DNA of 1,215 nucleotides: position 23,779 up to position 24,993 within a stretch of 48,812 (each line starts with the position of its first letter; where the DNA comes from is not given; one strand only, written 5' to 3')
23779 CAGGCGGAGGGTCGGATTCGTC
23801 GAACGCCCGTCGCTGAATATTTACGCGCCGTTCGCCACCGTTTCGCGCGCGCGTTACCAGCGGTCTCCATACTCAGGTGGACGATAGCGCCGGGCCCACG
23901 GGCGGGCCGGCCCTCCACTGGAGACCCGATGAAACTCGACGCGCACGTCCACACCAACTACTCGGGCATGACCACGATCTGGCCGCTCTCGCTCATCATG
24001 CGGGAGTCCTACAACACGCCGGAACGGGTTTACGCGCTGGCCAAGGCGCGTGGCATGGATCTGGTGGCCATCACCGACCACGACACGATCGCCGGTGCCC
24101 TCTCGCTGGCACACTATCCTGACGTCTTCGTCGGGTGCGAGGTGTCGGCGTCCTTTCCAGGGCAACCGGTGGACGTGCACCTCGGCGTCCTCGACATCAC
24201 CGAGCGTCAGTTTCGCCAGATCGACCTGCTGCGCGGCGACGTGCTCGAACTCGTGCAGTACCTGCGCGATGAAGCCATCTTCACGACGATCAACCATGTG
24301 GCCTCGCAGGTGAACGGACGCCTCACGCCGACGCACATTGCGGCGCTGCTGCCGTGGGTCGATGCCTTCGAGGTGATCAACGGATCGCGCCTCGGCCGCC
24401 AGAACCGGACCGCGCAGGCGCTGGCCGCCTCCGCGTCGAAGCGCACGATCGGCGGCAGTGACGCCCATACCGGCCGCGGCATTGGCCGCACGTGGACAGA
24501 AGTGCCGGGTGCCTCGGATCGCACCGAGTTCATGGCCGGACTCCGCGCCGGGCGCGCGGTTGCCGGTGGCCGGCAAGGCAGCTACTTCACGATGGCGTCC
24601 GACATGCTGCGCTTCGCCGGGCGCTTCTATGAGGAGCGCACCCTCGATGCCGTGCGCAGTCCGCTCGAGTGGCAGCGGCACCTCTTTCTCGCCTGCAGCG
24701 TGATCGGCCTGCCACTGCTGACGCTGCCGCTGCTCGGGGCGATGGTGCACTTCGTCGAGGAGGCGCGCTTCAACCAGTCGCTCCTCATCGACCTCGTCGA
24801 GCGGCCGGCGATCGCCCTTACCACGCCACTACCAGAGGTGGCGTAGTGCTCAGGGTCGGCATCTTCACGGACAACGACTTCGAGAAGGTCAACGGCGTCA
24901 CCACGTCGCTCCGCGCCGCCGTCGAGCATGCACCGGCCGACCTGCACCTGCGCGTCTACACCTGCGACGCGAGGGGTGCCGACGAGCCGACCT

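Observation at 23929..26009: Membrane-anchored PHP phosphoesterase translationally coupled to an SqdX/Agt-like GT4: possible non-orthologous PlcP-Agt lipid-remodelling module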

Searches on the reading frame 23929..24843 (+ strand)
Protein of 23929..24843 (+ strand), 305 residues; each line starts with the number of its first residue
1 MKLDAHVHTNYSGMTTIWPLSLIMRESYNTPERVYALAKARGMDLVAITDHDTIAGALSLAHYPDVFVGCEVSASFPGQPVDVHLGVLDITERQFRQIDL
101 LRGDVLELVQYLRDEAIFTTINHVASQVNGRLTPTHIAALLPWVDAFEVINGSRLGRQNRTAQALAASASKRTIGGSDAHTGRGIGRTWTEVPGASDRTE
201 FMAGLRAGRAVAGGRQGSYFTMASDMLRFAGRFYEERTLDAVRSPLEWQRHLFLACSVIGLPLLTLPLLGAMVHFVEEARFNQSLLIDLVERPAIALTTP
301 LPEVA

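Call 5: search_protein_families(library=pfam, proteins=[window:23929-24843:+], max_evalue=0.01)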
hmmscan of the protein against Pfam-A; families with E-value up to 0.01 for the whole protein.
window:23929-24843:+ (305 aa): 2 families
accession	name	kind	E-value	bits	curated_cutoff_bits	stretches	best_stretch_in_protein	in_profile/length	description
PF13263.12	PHP_C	-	9.8e-12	44.7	21.3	1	156-209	1-55/56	PHP-associated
PF02811.25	PHP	-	0.00046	21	26.4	1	4-60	1-46/164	PHP domain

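Call 6: search_protein_families(library=ncbifam, proteins=[window:23929-24843:+], max_evalue=0.01)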
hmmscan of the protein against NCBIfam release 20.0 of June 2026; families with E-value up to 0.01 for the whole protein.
window:23929-24843:+ (305 aa): 4 families
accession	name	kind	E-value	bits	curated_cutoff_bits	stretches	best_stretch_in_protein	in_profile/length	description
NF038032.1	CehA_McbA_metalo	domain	2.4e-14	53.5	80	1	2-212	4-215/315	CehA/McbA family metallohydrolase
NF041577.1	nside_bi_sphtase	equivalog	5.4e-05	22.5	400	1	29-83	17-76/276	3',5'-nucleoside bisphosphate phosphatase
NF047791.1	RNaseRnm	equivalog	0.0035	16.7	375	1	30-92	17-84/275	RNase RNM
NF045780.1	TrlF_fam_ATP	equivalog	0.0055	15.5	350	1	2-85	7-94/944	TrlF family AAA-like ATPase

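Call 7: find_homologous_proteins(query=window:23929-24843:+)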
Query window:23929-24843:+ (305 aa): 2172 proteins with E <= 0.001 among 7912 candidates; the best 120 are listed.
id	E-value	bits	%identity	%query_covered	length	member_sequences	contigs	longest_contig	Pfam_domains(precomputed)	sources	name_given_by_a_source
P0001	2.4e-188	643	94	100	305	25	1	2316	PF13263.13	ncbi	-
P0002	3.7e-167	573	84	100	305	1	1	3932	PF13263.13,PF02811.27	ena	-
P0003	4.0e-167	573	84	100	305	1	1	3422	PF13263.13,PF02811.27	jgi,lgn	-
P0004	1.0e-163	562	82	100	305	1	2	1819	PF13263.13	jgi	jgi:predicted metal-dependent phosphoesterase TrpH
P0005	2.9e-163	561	81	100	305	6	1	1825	PF13263.13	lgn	-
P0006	4.1e-163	560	82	100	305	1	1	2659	PF13263.13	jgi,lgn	jgi:predicted metal-dependent phosphoesterase TrpH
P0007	1.2e-162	559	81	100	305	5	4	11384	PF13263.13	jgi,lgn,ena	-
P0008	3.6e-162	557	82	100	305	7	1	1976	PF13263.13,PF02811.27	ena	-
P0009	2.6e-161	554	81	100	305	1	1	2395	PF13263.13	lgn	-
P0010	1.1e-157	542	80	100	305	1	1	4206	PF13263.13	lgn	-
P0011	3.5e-150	518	76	100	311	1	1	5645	PF13263.13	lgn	-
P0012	5.8e-147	507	77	100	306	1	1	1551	PF13263.13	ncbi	-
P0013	1.0e-146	506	74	100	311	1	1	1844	PF13263.13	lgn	-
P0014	1.0e-146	506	75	100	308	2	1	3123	PF13263.13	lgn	-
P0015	3.8e-145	501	74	100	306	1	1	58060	PF13263.13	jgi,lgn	-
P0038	4.6e-136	471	72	95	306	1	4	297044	PF13263.13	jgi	jgi:predicted metal-dependent phosphoesterase TrpH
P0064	6.2e-125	435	68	98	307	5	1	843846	PF13263.13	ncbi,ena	-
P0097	9.7e-120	418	65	100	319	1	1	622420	PF13263.13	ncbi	ncbi:MAG: PHP-associated domain-containing protein [Vicinamibacterales bacterium]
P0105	3.2e-119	416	63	100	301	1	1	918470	PF13263.13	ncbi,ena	-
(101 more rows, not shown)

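Call 9: find_encoding_contigs(protein=P0105, flank=8000, max_places=3)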
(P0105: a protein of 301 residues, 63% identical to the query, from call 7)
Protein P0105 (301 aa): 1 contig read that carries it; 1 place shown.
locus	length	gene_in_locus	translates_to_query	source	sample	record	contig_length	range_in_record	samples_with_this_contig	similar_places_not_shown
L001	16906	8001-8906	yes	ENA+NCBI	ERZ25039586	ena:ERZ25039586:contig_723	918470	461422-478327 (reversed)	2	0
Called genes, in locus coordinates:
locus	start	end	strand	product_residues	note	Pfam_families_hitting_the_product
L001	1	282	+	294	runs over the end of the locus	PF00149:Metallophos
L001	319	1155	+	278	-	PF00005:ABC_tran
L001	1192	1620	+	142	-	-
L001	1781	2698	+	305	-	PF27233:MJ0711_N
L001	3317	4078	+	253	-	-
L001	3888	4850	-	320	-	PF02666:PS_Dcarbxylase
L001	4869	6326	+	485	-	PF00202:Aminotran_3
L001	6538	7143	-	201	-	-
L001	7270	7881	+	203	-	PF01209:Ubie_methyltran, PF13489:Methyltransf_23, PF01135:PCMT (faint), PF13847:Methyltransf_31, PF08241:Methyltransf_11, PF08242:Methyltransf_12, PF13649:Methyltransf_25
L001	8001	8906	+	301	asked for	PF13263:PHP_C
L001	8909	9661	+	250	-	PF13439:Glyco_transf_4, PF13579:Glyco_trans_4_4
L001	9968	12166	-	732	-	PF13089:PP_kinase_N, PF02503:PP_kinase, PF17941:PP_kinase_C_1, PF13091:PLDc_2 (faint), PF13090:PP_kinase_C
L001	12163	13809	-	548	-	PF02541:Ppx-GppA, PF21447:Ppx-GppA_III, PF01966:HD (weak)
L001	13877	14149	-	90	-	-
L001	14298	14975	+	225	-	-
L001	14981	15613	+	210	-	-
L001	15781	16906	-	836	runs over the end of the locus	-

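Call 11: search_solved_structures(query=window:23929-24843:+, max_evalue=1)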
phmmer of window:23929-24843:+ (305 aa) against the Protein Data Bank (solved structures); distinct sequences matched with E-value up to 1: 2.
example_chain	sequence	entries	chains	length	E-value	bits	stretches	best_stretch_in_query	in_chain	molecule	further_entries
7rty_A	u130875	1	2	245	0.19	14.6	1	137-195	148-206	PsfC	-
1bkb_A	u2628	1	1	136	0.74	12.7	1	79-150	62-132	TRANSLATION INITIATION FACTOR 5A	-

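Call 14: search_protein_representatives(protein=window:23929-24843:+)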
Query: 305 residues. Proteins with E-value up to 0.001 (for the whole library): 2151; up to 1e-10: 1010; up to 1e-30: 177. The best 150 are listed.
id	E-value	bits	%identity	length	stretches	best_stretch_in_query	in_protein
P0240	6.0e-108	377.3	62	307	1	1-293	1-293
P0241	1.5e-105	369.4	59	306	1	1-303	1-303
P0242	6.9e-91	321.3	87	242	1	1-172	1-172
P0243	7.0e-85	301.6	61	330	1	1-280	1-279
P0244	7.4e-80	285.1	60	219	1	83-295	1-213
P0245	2.9e-75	270.1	48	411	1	1-292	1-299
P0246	2.4e-71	257.2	66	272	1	59-249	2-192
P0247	5.6e-69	249.4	59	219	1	1-204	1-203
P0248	1.2e-68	248.3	72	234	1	2-177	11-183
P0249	2.3e-64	234.3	62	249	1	1-186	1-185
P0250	4.0e-64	233.5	50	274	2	1-230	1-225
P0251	3.7e-63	230.3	55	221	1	83-294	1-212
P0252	2.6e-62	227.6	63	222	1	1-171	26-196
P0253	5.6e-61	223.2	64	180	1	128-299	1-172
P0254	2.0e-59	218.1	66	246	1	72-226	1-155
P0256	4.1e-51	190.8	41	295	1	2-246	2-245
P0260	1.1e-46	176.2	39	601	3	2-154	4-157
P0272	5.7e-41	157.5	41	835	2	3-167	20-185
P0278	5.7e-39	150.9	39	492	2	2-181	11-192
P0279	6.7e-39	150.7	39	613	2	3-168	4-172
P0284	3.7e-38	148.3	42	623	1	2-231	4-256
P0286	5.5e-38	147.7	38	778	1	1-223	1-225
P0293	1.8e-37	146.0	41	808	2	3-171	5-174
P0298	5.5e-37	144.4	38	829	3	1-163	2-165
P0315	1.9e-35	139.4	37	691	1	3-234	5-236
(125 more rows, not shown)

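Call 15: search_protein_families(library=pfam, proteins=[P0272, P0260, P0279, P0286, P0293, P0284, P0298, P0245, P0278, P0315], max_evalue=0.001)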
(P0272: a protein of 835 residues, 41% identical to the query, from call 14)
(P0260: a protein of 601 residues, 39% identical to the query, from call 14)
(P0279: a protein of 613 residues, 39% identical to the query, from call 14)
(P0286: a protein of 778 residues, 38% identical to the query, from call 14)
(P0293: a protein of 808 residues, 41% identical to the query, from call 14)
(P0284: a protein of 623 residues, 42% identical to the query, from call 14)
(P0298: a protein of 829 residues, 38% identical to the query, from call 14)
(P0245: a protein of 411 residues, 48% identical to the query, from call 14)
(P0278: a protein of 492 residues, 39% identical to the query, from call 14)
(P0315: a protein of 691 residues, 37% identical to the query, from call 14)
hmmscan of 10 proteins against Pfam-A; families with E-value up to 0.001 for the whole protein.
P0272 (835 aa): 6 families
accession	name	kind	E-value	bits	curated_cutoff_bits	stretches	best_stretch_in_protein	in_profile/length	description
PF00534.26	Glycos_transf_1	-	2.3e-24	86.3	26.4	1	633-788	10-170/172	Glycosyl transferases group 1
PF13692.12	Glyco_trans_1_4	-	8.9e-23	81.6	27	1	639-775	2-141/142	Glycosyl transferases group 1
PF13439.12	Glyco_transf_4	-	8.8e-15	55.6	28.5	1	475-616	27-168/170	Glycosyltransferase Family 4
PF13524.12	Glyco_trans_1_2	-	3.8e-07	30.6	25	1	669-789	14-127/144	Glycosyl transferase-like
PF20706.3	GT4-conflict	-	1.6e-06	27.8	26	1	708-772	279-340/385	Family 4 Glycosyltransferase in conflict systems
PF13579.12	Glyco_trans_4_4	-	3.7e-06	27.8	29.7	1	490-613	41-158/158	Glycosyl transferase 4-like domain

P0260 (601 aa): 2 families
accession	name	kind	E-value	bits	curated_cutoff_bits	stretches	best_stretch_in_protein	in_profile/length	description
PF13579.12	Glyco_trans_4_4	-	3.2e-09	37.8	29.7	1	456-583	37-155/158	Glycosyl transferase 4-like domain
PF13439.12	Glyco_transf_4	-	4.4e-09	37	28.5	1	475-583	54-162/170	Glycosyltransferase Family 4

P0279 (613 aa): 3 families
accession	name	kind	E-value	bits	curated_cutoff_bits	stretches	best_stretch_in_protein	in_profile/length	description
PF13439.12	Glyco_transf_4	-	1.5e-10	41.8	28.5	1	456-594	36-169/170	Glycosyltransferase Family 4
PF13579.12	Glyco_trans_4_4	-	0.00026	21.8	29.7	1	483-587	60-155/158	Glycosyl transferase 4-like domain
PF13263.12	PHP_C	-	0.00075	19.4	21.3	0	195-235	14-56/56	PHP-associated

P0286 (778 aa): 6 families
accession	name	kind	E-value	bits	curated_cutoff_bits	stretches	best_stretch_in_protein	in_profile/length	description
PF13692.12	Glyco_trans_1_4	-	5.3e-31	108.2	27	1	590-731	4-140/142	Glycosyl transferases group 1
PF00534.26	Glycos_transf_1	-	5.8e-31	107.8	26.4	1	579-745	7-167/172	Glycosyl transferases group 1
PF13439.12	Glyco_transf_4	-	3.8e-16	60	28.5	1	399-567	1-170/170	Glycosyltransferase Family 4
PF20706.3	GT4-conflict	-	4.3e-11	42.9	26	1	569-701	178-315/385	Family 4 Glycosyltransferase in conflict systems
PF13579.12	Glyco_trans_4_4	-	7.8e-07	30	29.7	1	466-562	68-158/158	Glycosyl transferase 4-like domain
PF02811.25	PHP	-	0.001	19.9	26.4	0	4-118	1-106/164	PHP domain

P0293 (808 aa): 6 families
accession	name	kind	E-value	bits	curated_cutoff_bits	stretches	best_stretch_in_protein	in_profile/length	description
PF13692.12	Glyco_trans_1_4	-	9.8e-34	117.1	27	1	604-737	2-137/142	Glycosyl transferases group 1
PF00534.26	Glycos_transf_1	-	2.4e-31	109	26.4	1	601-738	13-154/172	Glycosyl transferases group 1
PF13439.12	Glyco_transf_4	-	1e-21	78.2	28.5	1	411-582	1-168/170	Glycosyltransferase Family 4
PF20706.3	GT4-conflict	-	3.8e-14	52.9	26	1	600-771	194-383/385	Family 4 Glycosyltransferase in conflict systems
PF13579.12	Glyco_trans_4_4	-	5.2e-12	46.8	29.7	1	412-579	1-158/158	Glycosyl transferase 4-like domain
PF13524.12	Glyco_trans_1_2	-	0.00034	21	25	1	621-763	5-131/144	Glycosyl transferase-like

P0284 (623 aa): 0 families

P0298 (829 aa): 6 families
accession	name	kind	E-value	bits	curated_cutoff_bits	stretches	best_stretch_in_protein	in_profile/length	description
PF00534.26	Glycos_transf_1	-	3.7e-34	118.2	26.4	1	642-795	13-171/172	Glycosyl transferases group 1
PF13692.12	Glyco_trans_1_4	-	9.5e-33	113.9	27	1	646-780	3-140/142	Glycosyl transferases group 1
PF13439.12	Glyco_transf_4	-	2.7e-20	73.5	28.5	1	454-623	1-169/170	Glycosyltransferase Family 4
PF20706.3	GT4-conflict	-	1.4e-08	34.6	26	1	641-757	194-322/385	Family 4 Glycosyltransferase in conflict systems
PF13524.12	Glyco_trans_1_2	-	5e-05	23.7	25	1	674-798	13-130/144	Glycosyl transferase-like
PF13579.12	Glyco_trans_4_4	-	0.00012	22.9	29.7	1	456-619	2-158/158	Glycosyl transferase 4-like domain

P0245 (411 aa): 1 family
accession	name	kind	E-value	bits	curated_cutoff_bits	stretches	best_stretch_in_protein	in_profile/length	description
PF13263.12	PHP_C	-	3.4e-10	39.7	21.3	1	165-215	3-54/56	PHP-associated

P0278 (492 aa): 0 families

P0315 (691 aa): 3 families
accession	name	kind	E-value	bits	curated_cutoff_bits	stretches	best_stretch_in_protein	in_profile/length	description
PF13439.12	Glyco_transf_4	-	3.7e-15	56.8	28.5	1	357-502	2-146/170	Glycosyltransferase Family 4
PF13579.12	Glyco_trans_4_4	-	9.1e-11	42.8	29.7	1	358-504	2-142/158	Glycosyl transferase 4-like domain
PF13263.12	PHP_C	-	0.00016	21.6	21.3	1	160-210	2-54/56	PHP-associated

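Call 16: list_cluster_members(proteins=[P0272, P0293, P0298, P0286, P0260, P0279, P0284, P0315, P0245, P0256])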
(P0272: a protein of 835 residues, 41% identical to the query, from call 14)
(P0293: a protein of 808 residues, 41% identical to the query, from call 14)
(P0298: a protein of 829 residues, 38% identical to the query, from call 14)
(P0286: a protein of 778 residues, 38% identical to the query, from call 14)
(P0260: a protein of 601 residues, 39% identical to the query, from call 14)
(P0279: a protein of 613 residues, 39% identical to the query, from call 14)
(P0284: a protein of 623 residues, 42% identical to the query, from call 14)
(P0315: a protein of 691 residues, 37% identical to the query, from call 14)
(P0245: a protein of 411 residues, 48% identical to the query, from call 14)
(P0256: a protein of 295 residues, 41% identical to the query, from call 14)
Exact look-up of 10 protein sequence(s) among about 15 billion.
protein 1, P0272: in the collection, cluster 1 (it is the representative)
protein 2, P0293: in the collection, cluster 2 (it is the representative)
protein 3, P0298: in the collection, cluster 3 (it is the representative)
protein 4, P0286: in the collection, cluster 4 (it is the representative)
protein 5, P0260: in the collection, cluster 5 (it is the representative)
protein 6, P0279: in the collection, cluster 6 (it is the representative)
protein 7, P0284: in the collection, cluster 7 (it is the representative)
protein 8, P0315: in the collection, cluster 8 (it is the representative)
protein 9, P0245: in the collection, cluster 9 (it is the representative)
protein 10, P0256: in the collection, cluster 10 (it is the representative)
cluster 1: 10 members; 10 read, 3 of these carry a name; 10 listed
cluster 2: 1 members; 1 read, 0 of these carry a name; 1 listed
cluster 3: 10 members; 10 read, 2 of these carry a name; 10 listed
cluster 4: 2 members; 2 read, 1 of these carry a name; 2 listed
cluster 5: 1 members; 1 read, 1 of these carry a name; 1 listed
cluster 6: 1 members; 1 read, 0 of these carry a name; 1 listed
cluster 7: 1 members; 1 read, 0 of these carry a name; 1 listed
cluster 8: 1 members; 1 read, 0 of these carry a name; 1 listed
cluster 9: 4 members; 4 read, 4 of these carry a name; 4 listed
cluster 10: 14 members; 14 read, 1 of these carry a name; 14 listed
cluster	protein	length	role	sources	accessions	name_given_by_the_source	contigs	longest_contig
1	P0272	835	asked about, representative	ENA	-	-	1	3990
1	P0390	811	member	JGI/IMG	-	hypothetical protein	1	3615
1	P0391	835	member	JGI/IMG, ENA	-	glycosyltransferase involved in cell wall biosynthesis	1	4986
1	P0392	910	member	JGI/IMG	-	glycosyltransferase involved in cell wall biosynthesis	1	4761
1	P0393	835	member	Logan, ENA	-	-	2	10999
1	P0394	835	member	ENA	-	-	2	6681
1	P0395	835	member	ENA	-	-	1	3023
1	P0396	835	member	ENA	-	-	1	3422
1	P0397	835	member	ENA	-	-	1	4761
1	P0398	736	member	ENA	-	-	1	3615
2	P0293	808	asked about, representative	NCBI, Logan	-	-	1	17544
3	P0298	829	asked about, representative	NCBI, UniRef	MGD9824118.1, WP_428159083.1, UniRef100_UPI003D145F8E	glycosyltransferase [Desulfobacter sp.] | glycosyltransferase n=1 Tax=Desulfobacter sp. TaxID=2294 RepID=UPI003D145F8E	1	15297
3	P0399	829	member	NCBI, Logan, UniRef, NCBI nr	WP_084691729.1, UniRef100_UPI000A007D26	glycosyltransferase [Desulfobacter vibrioformis] | glycosyltransferase n=1 Tax=Desulfobacter vibrioformis TaxID=34031 RepID=UPI000A007D26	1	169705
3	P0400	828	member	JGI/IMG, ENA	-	-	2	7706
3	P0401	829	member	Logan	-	-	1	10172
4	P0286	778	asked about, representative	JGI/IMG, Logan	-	glycosyltransferase involved in cell wall biosynthesis/predicted metal-dependent ...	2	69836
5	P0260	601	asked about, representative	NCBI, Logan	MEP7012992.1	MAG: glycosyltransferase [Acidobacteriota bacterium]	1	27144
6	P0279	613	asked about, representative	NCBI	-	-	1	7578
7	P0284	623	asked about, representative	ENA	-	-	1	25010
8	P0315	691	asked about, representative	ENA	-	-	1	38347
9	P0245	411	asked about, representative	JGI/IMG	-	predicted metal-dependent phosphoesterase TrpH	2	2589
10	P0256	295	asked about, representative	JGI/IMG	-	-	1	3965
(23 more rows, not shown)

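Call 22: find_related_loci(query=A1, collection=genome_contigs, flank=7000)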
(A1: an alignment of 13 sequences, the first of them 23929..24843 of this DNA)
Query A1 (305 aa) in genome_contigs; peptide patterns used: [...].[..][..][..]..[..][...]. (x = any residue, [..] = any of these).
600 stretches matched a pattern (row limit reached: there are more); 560 encode a relative of the query (tblastn E <= 1e-3); the best 80 are kept; 80 distinct loci.
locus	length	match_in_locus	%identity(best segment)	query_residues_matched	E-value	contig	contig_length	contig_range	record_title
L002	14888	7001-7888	74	1-296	3e-144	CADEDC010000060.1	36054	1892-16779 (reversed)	MAG: uncultured Acidobacteria bacterium isolate Acidobacteria sp. RBC058 genome assembly, contig: MAG058_60, whole genom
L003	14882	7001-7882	60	1-294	3e-114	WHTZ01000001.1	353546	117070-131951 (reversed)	MAG: Luteitalea sp. isolate Dino_bin50 NODE_1_length_353546_cov_61.970477, whole genome shotgun sequence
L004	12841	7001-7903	59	1-305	4e-113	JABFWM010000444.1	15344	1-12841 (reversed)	MAG: Acidobacteria bacterium isolate Bin1.33 NODE_1509_length_15344_cov_3.032182, whole genome shotgun sequence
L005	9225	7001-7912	57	1-305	4e-111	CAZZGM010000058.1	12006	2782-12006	MAG TPA_asm: uncultured Bifidobacteriaceae bacterium isolate SRP344714_co2_480 genome assembly, contig: NODE_13940_lengt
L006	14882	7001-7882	60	1-293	9e-110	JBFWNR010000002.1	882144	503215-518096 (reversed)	MAG: Vicinamibacterales bacterium isolate CA_2019_TPBF_117 NODE_44_length_882144_cov_10.556692_TPBF, whole genome shotgu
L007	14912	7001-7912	56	1-305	2e-106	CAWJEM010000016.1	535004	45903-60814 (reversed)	MAG: uncultured Acidobacteriota bacterium isolate MFD04850.bin.1.250 genome assembly, contig: contig_56243, whole genome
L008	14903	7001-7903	60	1-303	2e-105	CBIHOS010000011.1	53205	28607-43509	MAG TPA_asm: uncultured bacterium isolate SRR18156214_concoct_42 genome assembly, contig: ERZ27336874.145, whole genome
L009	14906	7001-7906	59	1-305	8e-105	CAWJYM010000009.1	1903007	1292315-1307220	MAG: uncultured Acidobacteriota bacterium isolate MFD06742.bin.1.259 genome assembly, contig: contig_6991, whole genome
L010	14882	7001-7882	55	1-294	3e-104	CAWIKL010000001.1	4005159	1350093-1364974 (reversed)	MAG: uncultured Acidobacteriota bacterium isolate MFD04967.bin.1.6 genome assembly, contig: contig_1861, whole genome sh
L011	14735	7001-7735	42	1-246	5e-56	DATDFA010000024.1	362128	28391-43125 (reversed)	MAG TPA_asm: Candidatus Acidoferrum sp. isolate SMAG_U214 k141_1530096, whole genome shotgun sequence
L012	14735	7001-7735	42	1-246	5e-56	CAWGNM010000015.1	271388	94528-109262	MAG: uncultured Acidobacteriota bacterium isolate MFD00991.bin.2.75 genome assembly, contig: contig_27655, whole genome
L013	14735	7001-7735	42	1-246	5e-56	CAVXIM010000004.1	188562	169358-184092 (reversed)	MAG: uncultured Acidobacteriota bacterium isolate MFD03346.bin.2.14 genome assembly, contig: contig_27977, whole genome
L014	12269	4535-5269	41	1-246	8e-54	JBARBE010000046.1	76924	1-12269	MAG: Candidatus Acidiferrum sp. isolate MFD05764_ilm_asm_bin369 k127_2196916, whole genome shotgun sequence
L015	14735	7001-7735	40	1-246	6e-53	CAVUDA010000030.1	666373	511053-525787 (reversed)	MAG: uncultured Acidobacteriota bacterium isolate MFD05377.bin.3.80 genome assembly, contig: contig_63904, whole genome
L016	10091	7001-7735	41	1-246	6e-53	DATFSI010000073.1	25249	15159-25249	MAG TPA_asm: Candidatus Acidoferrum sp. isolate SMAG_U9380 k141_574054, whole genome shotgun sequence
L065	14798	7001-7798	36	2-244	2e-44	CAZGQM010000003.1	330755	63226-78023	MAG TPA_asm: uncultured Geoanaerobacter sp. isolate SRP302447_co2_673 genome assembly, contig: NODE_92_length_330755_cov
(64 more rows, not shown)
